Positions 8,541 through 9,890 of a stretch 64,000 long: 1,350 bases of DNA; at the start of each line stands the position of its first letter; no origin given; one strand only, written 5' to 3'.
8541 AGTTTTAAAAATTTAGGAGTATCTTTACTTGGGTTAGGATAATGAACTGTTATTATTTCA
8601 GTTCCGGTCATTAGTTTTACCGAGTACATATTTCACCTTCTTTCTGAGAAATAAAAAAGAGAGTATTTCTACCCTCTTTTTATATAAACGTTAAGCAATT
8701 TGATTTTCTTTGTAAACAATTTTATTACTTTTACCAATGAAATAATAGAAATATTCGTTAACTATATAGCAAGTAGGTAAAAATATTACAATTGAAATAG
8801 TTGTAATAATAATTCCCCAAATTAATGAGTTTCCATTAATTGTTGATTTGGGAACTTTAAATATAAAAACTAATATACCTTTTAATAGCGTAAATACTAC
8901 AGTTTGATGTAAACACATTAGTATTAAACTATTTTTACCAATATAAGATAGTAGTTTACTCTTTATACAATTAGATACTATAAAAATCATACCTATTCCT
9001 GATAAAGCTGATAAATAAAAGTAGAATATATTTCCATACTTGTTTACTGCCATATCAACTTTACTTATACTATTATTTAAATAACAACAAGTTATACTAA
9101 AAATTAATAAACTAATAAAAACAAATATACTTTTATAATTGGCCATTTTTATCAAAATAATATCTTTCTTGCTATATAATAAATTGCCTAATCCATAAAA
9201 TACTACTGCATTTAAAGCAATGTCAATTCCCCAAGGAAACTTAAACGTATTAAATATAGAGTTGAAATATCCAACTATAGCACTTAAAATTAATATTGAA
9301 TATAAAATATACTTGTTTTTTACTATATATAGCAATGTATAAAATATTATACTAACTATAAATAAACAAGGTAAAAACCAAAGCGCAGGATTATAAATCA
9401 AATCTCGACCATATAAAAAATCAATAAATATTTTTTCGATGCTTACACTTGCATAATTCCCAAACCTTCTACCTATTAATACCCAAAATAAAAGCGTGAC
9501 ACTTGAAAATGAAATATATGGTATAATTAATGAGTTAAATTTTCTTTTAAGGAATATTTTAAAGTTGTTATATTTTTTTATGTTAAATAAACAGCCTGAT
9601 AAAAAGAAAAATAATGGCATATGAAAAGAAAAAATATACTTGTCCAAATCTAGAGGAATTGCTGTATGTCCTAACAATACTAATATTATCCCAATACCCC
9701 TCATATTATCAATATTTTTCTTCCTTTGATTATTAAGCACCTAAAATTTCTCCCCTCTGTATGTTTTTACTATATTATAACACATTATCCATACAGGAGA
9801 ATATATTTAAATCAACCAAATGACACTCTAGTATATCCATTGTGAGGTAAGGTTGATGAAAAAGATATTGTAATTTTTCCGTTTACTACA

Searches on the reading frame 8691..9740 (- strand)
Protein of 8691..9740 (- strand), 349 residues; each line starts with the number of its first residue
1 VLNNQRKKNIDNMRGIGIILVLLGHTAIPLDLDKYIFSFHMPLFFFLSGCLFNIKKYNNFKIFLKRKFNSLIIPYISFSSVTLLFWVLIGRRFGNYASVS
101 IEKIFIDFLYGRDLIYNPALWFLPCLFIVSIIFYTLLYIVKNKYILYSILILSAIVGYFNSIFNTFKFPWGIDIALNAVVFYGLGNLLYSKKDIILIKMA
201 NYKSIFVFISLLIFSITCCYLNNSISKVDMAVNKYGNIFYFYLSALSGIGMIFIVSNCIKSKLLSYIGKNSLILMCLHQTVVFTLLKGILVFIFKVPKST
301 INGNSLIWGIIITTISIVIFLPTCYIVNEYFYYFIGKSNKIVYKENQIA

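Call 48: search_protein_families(library=pfam, proteins=[window:8691-9740:-], max_evalue=0.001)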
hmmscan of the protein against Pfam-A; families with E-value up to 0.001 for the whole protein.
window:8691-9740:- (349 aa): 1 family
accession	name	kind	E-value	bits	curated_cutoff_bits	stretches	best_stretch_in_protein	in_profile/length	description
PF01757.29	Acyl_transf_3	-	3.1e-33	115.6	31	1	9-319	3-319/326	Acyltransferase domain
